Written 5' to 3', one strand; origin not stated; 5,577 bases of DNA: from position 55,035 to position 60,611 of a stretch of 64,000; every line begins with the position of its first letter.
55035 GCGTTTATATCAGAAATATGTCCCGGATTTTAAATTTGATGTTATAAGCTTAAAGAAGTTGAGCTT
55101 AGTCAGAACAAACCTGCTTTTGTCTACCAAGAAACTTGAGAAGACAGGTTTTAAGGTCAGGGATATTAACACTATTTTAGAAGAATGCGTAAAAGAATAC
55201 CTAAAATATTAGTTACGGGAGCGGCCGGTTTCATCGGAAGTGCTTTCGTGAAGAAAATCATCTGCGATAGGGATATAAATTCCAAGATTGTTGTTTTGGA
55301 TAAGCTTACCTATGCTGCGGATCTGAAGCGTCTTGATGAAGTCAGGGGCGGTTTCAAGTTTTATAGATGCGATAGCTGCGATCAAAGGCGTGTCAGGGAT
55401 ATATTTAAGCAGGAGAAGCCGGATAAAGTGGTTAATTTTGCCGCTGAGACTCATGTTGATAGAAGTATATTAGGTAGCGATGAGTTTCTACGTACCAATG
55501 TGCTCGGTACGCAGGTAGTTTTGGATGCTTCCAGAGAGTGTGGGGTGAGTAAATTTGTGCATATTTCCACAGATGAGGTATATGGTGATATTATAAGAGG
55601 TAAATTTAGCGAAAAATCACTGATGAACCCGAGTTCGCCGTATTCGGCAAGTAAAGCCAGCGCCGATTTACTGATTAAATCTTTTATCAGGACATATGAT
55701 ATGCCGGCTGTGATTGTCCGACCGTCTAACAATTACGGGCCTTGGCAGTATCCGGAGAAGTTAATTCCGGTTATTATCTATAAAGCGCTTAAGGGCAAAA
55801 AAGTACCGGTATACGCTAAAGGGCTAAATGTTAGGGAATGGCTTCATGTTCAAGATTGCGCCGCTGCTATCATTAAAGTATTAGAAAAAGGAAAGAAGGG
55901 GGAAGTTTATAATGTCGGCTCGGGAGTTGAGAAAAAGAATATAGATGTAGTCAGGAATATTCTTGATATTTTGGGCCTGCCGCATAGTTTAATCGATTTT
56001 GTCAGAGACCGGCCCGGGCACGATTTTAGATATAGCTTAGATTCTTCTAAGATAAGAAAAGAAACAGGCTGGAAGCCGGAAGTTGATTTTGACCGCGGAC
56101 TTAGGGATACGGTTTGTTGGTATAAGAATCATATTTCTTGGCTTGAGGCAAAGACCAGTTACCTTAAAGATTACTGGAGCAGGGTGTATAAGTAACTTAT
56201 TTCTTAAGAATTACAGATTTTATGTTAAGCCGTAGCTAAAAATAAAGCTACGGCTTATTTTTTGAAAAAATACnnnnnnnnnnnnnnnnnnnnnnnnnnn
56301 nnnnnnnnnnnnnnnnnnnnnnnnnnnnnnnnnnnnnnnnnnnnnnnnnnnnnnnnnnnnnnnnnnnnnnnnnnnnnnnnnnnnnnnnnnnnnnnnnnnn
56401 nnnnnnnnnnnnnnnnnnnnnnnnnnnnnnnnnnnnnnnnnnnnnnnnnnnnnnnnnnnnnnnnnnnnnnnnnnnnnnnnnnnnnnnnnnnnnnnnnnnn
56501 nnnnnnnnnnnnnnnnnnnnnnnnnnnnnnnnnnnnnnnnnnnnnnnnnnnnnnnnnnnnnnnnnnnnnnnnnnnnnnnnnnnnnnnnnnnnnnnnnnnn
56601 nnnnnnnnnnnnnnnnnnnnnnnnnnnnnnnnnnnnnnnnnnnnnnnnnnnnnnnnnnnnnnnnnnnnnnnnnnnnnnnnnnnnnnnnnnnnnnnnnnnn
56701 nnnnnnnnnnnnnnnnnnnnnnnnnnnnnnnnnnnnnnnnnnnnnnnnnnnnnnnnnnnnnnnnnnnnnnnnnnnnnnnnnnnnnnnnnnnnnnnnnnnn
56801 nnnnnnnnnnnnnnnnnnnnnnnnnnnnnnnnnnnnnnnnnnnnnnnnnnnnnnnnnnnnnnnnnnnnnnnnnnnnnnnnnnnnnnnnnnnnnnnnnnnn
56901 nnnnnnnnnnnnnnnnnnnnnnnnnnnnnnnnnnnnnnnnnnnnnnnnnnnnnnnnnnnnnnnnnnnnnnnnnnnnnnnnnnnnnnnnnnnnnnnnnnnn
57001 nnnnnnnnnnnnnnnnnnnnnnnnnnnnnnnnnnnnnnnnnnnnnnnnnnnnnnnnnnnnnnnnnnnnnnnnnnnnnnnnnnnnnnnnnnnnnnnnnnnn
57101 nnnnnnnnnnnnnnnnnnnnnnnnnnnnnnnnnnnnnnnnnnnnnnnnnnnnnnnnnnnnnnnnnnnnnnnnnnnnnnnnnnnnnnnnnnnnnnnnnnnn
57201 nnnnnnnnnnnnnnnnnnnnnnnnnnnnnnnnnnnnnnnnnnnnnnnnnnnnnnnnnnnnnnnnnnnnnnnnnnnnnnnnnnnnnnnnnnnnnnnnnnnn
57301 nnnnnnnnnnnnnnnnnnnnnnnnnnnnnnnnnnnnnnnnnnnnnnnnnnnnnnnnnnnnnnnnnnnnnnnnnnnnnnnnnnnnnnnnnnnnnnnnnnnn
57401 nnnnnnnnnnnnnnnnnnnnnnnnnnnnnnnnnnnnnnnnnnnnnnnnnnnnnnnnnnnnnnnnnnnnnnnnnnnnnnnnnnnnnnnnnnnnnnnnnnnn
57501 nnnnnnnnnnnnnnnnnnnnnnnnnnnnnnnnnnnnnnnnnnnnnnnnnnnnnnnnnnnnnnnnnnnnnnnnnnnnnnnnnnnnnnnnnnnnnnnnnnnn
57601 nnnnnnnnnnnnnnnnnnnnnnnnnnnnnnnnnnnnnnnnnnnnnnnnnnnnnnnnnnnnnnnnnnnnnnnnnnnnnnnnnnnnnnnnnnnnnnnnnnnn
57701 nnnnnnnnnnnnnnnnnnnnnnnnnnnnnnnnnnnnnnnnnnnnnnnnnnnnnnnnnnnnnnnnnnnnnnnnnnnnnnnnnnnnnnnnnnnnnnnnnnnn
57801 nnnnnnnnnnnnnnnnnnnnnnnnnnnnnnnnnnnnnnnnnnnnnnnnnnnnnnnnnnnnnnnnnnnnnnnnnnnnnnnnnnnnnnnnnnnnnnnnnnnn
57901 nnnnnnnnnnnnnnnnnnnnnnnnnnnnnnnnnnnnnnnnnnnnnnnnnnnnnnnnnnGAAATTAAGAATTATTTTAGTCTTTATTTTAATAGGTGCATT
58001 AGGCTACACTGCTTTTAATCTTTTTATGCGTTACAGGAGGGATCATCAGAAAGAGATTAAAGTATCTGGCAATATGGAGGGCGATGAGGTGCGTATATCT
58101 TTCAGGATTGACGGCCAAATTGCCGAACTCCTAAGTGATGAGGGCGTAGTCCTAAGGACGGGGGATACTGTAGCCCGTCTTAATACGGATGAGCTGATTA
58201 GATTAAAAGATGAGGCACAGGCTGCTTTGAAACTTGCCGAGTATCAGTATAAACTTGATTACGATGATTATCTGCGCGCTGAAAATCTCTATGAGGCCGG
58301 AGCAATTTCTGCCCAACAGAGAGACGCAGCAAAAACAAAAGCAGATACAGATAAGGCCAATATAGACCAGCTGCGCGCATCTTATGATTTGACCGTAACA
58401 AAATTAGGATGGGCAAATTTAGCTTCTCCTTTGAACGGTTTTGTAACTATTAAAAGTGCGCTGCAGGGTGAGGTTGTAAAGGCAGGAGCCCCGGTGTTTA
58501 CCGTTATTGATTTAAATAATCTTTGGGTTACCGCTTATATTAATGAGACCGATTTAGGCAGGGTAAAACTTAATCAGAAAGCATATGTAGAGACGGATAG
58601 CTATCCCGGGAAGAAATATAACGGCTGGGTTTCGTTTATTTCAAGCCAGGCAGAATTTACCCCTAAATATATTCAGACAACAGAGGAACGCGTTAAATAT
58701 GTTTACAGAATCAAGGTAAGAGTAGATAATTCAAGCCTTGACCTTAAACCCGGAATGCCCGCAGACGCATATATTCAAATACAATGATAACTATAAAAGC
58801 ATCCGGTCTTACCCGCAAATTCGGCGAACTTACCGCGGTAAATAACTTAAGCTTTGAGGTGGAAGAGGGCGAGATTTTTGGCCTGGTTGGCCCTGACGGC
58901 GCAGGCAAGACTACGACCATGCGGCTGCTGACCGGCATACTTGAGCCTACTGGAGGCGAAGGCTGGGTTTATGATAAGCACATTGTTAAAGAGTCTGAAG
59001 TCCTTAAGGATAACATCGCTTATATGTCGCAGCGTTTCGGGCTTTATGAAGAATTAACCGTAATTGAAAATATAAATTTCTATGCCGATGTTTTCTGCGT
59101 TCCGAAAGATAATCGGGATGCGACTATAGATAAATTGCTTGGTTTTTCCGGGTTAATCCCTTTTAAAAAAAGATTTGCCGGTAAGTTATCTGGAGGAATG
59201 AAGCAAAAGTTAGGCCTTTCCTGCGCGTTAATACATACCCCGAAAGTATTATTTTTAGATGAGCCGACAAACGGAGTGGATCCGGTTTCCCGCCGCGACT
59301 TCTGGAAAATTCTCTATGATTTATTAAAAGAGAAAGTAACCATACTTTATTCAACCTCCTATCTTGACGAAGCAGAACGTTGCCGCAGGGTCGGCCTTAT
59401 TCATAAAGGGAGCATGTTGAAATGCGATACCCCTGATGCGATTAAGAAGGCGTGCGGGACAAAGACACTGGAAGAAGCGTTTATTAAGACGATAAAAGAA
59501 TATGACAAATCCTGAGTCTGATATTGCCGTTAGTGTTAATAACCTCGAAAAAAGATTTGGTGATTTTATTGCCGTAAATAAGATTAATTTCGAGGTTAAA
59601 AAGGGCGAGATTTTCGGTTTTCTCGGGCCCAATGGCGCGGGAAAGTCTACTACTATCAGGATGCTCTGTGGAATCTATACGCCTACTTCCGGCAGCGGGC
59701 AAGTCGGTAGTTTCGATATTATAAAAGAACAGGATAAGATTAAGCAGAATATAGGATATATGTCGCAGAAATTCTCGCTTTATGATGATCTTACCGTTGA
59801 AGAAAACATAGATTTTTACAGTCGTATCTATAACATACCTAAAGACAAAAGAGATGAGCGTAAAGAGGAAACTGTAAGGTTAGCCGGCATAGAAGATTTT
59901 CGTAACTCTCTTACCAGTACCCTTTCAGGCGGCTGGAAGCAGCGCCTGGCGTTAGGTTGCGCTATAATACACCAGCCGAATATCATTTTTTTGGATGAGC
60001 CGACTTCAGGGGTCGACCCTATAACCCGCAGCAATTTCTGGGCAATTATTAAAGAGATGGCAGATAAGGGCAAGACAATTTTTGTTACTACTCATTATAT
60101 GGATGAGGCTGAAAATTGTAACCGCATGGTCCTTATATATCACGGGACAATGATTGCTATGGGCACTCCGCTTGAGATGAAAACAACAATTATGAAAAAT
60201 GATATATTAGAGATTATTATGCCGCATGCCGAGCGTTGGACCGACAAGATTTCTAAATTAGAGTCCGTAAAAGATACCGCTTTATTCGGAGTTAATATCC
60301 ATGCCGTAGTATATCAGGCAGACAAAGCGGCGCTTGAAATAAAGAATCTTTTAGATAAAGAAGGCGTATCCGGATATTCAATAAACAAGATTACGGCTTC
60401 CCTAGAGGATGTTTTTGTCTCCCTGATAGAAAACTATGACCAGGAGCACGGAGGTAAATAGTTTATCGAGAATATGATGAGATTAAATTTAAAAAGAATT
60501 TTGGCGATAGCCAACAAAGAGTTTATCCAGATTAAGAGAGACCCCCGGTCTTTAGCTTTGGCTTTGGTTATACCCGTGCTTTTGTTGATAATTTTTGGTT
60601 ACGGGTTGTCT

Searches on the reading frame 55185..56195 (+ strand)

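Call 44: search_protein_families(library=pfam, proteins=[window:55185-56195:+], max_evalue=0.0001)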
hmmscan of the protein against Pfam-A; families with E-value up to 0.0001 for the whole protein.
window:55185-56195:+ (336 aa): 7 families
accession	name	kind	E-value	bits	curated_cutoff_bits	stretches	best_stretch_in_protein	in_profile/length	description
PF16363.11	GDP_Man_Dehyd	-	1.1e-74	252.3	27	1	9-309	1-332/332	GDP-mannose 4,6 dehydratase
PF01370.27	Epimerase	-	7.4e-65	219.1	20.9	1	8-245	1-240/240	NAD dependent epimerase/dehydratase family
PF02719.21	Polysacc_synt_2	-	2.1e-22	80.1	20.2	1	8-278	1-266/293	Polysaccharide biosynthesis protein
PF01073.25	3Beta_HSD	-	2.4e-21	76.4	22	1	9-230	1-226/280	3-beta hydroxysteroid dehydrogenase/isomerase family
PF04321.23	RmlD_sub_bind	-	6.9e-20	71.7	27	1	7-264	2-232/287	RmlD substrate binding domain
PF07993.18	NAD_binding_4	-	1.9e-14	53.9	20.1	1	77-182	87-206/258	Male sterility protein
PF13460.12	NAD_binding_10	-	9.1e-06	26.1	27.2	1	12-181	1-144/184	NAD(P)H-binding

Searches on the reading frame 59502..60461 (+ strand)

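Call 44: search_protein_families(library=pfam, proteins=[window:59502-60461:+], max_evalue=0.0001)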
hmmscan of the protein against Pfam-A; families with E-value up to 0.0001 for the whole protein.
window:59502-60461:+ (319 aa): 3 families
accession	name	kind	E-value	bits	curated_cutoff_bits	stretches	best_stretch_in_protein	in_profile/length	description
PF00005.33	ABC_tran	-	6.3e-33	114.7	25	1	26-169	2-137/137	ABC transporter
PF13304.12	AAA_21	-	2.5e-07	31.5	27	0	147-198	243-298/304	AAA domain, putative AbiEii toxin, Type IV TA system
PF02463.25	SMC_N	-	4e-05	23.6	40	0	39-214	28-213/220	RecF/RecN/SMC N terminal domain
